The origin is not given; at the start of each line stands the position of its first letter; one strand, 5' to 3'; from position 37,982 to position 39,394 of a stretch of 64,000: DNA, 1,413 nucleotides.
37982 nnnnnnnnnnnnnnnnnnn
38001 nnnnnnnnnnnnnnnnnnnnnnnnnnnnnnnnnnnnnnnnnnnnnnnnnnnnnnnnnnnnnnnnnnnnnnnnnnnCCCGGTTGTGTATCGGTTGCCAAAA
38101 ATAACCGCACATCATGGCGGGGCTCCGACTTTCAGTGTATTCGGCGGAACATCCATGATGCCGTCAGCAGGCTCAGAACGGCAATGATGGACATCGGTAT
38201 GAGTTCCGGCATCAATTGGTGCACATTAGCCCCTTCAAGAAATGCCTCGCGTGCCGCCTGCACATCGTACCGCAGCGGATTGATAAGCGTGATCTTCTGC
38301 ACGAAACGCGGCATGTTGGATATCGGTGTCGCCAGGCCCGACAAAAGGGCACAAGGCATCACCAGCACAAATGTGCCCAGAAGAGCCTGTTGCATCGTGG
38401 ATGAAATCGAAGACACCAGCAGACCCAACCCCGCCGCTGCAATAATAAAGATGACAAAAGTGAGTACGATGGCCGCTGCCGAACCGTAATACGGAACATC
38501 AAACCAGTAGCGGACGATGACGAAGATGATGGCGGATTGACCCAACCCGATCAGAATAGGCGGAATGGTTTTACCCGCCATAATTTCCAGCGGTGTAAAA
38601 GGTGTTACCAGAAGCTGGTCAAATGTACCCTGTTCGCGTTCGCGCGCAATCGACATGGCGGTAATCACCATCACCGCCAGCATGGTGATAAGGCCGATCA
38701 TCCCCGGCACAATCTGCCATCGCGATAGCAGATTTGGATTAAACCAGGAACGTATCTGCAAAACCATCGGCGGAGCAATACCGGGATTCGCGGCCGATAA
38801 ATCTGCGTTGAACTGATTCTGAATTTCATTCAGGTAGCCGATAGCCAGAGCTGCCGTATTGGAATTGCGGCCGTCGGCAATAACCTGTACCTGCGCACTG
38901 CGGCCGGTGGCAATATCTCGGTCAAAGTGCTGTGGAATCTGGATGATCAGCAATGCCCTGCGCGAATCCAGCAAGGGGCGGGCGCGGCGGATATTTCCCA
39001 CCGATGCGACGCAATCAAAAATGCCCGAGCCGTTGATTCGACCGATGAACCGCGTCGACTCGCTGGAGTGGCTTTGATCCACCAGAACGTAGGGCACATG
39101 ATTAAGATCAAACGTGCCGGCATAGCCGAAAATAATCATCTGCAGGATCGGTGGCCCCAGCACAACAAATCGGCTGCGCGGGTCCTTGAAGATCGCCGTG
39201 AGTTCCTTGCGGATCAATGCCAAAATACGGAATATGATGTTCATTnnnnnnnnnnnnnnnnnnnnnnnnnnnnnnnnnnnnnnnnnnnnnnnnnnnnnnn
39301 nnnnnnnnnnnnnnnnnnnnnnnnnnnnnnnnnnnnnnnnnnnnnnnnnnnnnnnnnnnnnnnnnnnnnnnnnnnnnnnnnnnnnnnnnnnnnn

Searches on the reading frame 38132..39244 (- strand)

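Call 10: search_protein_families(library=pfam, proteins=[window:38132-39244:-], max_evalue=0.001)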
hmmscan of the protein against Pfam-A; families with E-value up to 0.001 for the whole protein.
window:38132-39244:- (370 aa): 4 families
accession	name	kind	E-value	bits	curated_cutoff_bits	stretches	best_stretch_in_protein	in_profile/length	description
PF12698.13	ABC2_membrane_3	-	5.8e-46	157.6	31.6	1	32-363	11-346/347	ABC-2 family transporter protein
PF01061.29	ABC2_membrane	-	1.2e-29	103.8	26.9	1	182-335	55-210/211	ABC-2 type transporter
PF12679.13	ABC2_membrane_2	-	4e-13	49.7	27.2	1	120-361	72-273/283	ABC-2 family transporter protein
PF12730.13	ABC2_membrane_4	-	0.00096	19.6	27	0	166-270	39-145/179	ABC-2 family transporter protein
